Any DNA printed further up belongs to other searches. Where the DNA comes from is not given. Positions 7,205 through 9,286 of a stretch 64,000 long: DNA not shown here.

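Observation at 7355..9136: Orphan HerA-like (DUF87) ATPase inserted in opposite orientation between argS and pepF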

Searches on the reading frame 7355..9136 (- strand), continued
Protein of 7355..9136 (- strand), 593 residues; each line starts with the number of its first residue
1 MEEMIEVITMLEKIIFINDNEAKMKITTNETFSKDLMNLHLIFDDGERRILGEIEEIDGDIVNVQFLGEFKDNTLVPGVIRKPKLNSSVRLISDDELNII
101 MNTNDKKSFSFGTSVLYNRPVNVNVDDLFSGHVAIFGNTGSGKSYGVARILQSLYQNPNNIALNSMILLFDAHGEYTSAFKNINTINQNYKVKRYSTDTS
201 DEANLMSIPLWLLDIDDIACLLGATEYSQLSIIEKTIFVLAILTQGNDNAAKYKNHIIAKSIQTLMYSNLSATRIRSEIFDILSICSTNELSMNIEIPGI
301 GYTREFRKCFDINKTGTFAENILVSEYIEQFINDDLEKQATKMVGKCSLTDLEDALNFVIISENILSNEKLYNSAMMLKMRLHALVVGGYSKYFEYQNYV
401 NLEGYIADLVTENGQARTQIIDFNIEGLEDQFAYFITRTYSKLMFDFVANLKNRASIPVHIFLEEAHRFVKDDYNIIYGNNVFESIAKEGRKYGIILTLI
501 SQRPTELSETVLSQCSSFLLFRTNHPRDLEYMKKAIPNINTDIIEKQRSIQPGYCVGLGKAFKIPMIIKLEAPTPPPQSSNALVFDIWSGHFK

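Call 54: find_encoding_contigs(protein=P0137, flank=7000, max_places=2)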
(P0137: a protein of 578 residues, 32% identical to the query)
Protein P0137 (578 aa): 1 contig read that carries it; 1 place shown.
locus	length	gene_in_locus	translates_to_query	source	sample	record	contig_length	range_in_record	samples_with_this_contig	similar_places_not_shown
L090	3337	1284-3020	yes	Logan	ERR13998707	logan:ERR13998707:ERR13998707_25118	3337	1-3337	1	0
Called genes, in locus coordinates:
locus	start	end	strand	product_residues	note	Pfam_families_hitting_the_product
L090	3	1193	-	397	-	?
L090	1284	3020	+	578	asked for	PF01935:DUF87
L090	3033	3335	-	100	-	?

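Call 56: search_solved_structures(query=window:7355-9109:-, max_evalue=1e-10, show_alignments=2)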
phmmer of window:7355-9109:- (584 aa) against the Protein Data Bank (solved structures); distinct sequences matched with E-value up to 1e-10: 8.
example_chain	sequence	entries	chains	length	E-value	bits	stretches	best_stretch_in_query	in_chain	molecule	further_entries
9c1m_M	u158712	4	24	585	2.4e-42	148.6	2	415-581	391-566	ATP-binding protein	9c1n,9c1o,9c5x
8xau_A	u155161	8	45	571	2.1e-41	145.4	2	404-580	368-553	ATP-binding protein | HerA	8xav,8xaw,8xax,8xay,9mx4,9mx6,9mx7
8wiv_A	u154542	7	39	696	9.1e-35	123.6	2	44-232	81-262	Helicase HerA central domain-containing protein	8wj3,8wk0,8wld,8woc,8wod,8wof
8ziq_M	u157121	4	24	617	3.1e-32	115.2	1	395-581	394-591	HerA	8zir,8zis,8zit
8j4u_M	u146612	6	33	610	1.3e-31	113.2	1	415-580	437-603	Nucleoside triphosphate hydrolase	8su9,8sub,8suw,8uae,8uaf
8yho_A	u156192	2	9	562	4.2e-28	101.6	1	406-561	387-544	DUF87 domain-containing protein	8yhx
4d2i_A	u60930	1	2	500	2.6e-27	99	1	387-562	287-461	HERA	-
9x1l_A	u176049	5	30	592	3.1e-21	78.9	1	447-561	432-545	DNA helicase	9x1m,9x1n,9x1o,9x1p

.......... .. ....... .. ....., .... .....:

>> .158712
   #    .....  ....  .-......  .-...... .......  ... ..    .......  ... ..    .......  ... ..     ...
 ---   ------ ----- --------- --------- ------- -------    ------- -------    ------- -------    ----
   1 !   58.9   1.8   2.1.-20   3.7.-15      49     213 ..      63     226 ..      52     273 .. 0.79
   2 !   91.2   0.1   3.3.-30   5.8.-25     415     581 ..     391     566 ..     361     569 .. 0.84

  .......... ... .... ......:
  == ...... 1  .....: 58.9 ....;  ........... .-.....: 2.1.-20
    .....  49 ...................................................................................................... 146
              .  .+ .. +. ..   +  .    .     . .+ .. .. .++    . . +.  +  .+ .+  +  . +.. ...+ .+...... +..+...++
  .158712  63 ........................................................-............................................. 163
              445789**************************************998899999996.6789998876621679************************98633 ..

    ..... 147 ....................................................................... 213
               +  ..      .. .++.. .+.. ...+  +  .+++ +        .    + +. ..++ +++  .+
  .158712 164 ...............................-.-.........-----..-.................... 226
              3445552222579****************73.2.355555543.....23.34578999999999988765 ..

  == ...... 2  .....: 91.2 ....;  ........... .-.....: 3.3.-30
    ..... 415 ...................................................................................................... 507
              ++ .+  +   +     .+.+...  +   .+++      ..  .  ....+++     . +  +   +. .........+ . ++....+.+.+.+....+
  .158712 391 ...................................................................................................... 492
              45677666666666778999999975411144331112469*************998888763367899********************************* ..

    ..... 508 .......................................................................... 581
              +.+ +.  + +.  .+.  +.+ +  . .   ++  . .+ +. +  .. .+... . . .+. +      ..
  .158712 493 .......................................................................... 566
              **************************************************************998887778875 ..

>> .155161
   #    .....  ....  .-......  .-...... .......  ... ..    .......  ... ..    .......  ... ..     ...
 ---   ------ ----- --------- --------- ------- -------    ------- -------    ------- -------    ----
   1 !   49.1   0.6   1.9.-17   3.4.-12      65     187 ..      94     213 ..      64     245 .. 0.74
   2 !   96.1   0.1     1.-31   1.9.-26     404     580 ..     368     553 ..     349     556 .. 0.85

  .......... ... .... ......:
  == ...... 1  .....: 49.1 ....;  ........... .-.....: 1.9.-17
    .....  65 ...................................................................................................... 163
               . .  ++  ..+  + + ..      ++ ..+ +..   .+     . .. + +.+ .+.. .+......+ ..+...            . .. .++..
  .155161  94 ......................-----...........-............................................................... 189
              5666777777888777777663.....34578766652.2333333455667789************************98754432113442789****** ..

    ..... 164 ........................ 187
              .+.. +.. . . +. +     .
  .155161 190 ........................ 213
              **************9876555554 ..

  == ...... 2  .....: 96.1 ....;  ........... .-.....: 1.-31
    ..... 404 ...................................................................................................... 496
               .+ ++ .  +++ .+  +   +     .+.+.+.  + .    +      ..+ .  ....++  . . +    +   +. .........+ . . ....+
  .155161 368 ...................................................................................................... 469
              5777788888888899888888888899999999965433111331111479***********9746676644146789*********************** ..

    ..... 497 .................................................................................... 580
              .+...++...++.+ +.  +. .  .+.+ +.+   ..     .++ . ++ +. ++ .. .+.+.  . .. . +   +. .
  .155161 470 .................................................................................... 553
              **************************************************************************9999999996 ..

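Call 59: search_dna_similar(query=window:7355-9109:-, collection=phages, mode=protein, max_rows=10)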
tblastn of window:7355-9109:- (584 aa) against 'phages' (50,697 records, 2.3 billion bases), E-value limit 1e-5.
Records with a match: 3; places in all: 3; records where one place covers at least 80% of the query: 0.
Best place of each record, by identity: <60% 3.
By first word of the organism name: Blautia 1; Bacteriophage 1; Caudoviricetes 1.
By host as written in the record: - 2; Blautia coccoides 1.
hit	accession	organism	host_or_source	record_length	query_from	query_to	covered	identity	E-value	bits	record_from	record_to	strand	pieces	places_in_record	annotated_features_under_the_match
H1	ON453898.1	Blautia phage Montmirail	Blautia coccoides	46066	97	579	51%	29.8%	1e-18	156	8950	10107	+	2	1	terminase large subunit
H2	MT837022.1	Bacteriophage sp.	human fecal samples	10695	449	572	21%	31.3%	7e-14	81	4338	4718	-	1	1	record has no annotation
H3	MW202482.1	Caudoviricetes sp.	Manatee Spring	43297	434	527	16%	33.0%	4e-8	62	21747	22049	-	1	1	hera helicase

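Call 60: search_dna_similar(query=window:7355-9109:-, collection=plasmids, mode=protein, max_rows=10)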
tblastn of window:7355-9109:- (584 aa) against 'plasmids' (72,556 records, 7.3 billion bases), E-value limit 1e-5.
Records with a match: 621; places in all: 645; records where one place covers at least 80% of the query: 93.
Best place of each record, by identity: <60% 621.
By first word of the organism name: Klebsiella 136; Citrobacter 71; Escherichia 65; Listeria 57; Enterobacter 55; Serratia 19; Salmonella 14; Acinetobacter 12; Enterococcus 11; Bradyrhizobium 11; and 79 more.
By predicted mobility (MOB-suite, as given by PLSDB): conjugative 270; mobilizable 227; non-mobilizable 124.
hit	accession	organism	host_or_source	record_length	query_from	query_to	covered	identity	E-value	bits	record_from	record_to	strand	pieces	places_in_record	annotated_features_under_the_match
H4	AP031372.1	Enterococcus casseliflavus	-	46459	53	579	90%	31.1%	3e-81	285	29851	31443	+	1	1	hypothetical protein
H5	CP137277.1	Listeria monocytogenes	fungus products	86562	53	579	90%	30.6%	4e-68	285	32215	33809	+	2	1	DUF87 domain-containing protein | hypothetical protein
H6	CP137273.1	Listeria monocytogenes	fungus products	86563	53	579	90%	30.6%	4e-68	285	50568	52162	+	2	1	DUF87 domain-containing protein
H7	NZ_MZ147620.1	Listeria welshimeri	-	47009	53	579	90%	30.6%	3e-80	283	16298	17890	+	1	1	DUF87 domain-containing protein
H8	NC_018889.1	Listeria monocytogenes SLCC2372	-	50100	53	579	90%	30.6%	3e-80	283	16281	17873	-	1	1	DUF87 domain-containing protein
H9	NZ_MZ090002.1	Listeria monocytogenes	-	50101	53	579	90%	30.6%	3e-80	283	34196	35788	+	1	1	DUF87 domain-containing protein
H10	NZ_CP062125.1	Listeria monocytogenes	-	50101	53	579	90%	30.6%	3e-80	283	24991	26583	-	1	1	DUF87 domain-containing protein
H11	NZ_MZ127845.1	Listeria innocua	-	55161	53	579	90%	30.6%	3e-80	283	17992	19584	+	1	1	DUF87 domain-containing protein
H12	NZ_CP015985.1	Listeria monocytogenes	Homo sapiens,blood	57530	53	579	90%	30.6%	3e-80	283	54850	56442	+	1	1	DUF87 domain-containing protein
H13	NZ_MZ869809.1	Listeria welshimeri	-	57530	53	579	90%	30.6%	3e-80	283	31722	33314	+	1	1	DUF87 domain-containing protein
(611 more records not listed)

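Call 61: get_annotated_region(hit=H8, flank=4000)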
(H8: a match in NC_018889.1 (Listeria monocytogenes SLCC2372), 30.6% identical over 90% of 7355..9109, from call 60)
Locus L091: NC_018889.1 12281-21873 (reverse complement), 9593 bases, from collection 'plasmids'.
description: Listeria monocytogenes SLCC2372 plasmid pLM1-2cUG1, complete sequence
organism: Listeria monocytogenes SLCC2372 (NCBI taxid 932920)
taxonomy: Bacteria; Bacillota; Bacilli; Bacillales; Listeriaceae; Listeria; Listeria monocytogenes; Listeria monocytogenes SLCC2372
host: -; source: -; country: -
typing (MOB-suite, as given by PLSDB): mobilizable; replicon rep_cluster_110; relaxase MOBP,MOBP
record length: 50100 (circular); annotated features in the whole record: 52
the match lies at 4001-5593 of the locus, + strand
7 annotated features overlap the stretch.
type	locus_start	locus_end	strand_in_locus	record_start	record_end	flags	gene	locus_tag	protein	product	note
CDS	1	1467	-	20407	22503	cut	copB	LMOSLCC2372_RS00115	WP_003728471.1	copper-translocating P-type ATPase CopB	-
CDS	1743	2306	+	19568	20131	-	-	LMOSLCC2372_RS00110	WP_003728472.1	recombinase family protein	GO:0006310 - DNA recombination [Evidence IEA]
CDS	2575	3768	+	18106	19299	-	-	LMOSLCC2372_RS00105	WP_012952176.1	SIR2 family protein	-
CDS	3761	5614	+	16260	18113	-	-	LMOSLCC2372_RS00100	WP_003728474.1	DUF87 domain-containing protein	-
CDS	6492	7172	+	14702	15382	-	-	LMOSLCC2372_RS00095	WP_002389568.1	IS6 family transposase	-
CDS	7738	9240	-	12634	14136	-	-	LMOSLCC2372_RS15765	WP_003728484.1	ArdC-like ssDNA-binding domain-containing protein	-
CDS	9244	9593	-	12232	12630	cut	-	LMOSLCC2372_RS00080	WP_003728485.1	hypothetical protein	-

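Call 62: get_annotated_region(hit=H4, flank=4000)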
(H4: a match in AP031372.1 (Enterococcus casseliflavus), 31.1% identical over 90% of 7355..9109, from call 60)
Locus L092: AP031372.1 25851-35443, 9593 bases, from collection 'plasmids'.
description: Enterococcus casseliflavus KB1733 plasmid pKB1733-1 DNA, complete sequence
organism: Enterococcus casseliflavus (NCBI taxid 37734)
taxonomy: Bacteria; Bacillota; Bacilli; Lactobacillales; Enterococcaceae; Enterococcus; Enterococcus casseliflavus
host: -; source: -; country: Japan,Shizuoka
typing (MOB-suite, as given by PLSDB): non-mobilizable; replicon rep_cluster_183
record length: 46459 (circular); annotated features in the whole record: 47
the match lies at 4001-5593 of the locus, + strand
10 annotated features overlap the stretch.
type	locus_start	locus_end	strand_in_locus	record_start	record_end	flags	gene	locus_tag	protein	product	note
CDS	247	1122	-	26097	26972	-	tra981C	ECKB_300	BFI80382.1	transposase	-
CDS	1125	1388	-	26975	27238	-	-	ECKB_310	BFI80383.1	transposase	-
CDS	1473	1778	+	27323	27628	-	-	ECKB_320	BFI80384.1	hypothetical protein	-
CDS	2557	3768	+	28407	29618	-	-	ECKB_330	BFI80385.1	hypothetical protein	-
CDS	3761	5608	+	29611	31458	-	-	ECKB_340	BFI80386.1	hypothetical protein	-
CDS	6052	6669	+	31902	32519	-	-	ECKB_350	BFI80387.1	resolvase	-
CDS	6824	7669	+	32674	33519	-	-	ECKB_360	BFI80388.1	AraC family transcriptional regulator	-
CDS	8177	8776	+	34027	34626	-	-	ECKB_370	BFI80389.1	site-specific recombinase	-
CDS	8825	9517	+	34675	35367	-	-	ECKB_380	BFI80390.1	hypothetical protein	-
CDS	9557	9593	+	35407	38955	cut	-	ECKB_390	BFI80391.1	hypothetical protein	-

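Call 65: find_encoding_contigs(protein=P0003, flank=7000, max_places=1)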
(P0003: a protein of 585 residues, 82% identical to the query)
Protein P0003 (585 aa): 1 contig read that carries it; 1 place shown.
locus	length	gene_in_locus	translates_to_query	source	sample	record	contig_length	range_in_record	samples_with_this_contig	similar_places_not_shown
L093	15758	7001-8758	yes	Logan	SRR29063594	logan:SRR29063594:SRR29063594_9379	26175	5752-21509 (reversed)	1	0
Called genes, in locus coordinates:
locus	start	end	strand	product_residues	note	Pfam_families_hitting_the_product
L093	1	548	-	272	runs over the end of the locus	PF01790:LGT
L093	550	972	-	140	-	PF04020:Phage_holin_4_2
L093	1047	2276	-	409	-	PF03952:Enolase_N, PF00113:Enolase_C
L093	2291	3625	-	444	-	PF21799:MurD-like_N (weak), PF08245:Mur_ligase_M, PF02875:Mur_ligase_C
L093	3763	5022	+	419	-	PF02388:FemAB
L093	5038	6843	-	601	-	PF08439:Peptidase_M3_N, PF01432:Peptidase_M3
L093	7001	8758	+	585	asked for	PF01935:DUF87, PF12846:AAA_10 (faint)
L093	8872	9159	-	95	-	-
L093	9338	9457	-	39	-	-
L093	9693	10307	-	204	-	-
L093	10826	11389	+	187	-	PF01476:LysM, PF00188:CAP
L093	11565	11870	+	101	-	-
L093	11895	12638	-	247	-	-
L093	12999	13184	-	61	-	-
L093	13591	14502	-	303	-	-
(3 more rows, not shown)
